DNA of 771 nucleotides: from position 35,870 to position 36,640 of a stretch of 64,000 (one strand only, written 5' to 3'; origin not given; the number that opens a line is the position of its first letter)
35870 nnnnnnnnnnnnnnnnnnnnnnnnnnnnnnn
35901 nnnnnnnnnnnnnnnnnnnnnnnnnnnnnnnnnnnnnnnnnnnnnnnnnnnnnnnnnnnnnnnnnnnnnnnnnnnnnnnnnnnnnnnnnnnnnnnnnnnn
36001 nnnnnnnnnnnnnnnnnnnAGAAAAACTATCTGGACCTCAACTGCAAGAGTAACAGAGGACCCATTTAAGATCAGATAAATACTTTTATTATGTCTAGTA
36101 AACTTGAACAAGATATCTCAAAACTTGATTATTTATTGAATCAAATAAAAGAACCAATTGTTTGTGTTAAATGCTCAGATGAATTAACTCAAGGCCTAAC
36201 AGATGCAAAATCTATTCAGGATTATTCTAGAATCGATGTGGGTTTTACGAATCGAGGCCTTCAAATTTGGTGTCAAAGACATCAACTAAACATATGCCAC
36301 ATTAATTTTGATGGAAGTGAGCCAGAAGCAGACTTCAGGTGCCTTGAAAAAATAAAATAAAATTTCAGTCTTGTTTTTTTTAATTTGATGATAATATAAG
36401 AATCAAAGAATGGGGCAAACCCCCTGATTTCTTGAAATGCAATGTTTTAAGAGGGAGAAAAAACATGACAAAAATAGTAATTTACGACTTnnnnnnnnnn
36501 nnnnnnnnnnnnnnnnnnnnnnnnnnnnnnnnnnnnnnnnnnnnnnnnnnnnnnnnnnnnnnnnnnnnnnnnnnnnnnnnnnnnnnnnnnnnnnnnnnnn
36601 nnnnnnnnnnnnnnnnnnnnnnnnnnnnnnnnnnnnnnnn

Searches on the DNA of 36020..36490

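Call 58: search_rna_families(source=window, start=36020, end=36490, threshold=evalue, max_evalue=0.1)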
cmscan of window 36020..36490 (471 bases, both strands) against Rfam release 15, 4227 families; matches with E-value up to 0.1: 0.
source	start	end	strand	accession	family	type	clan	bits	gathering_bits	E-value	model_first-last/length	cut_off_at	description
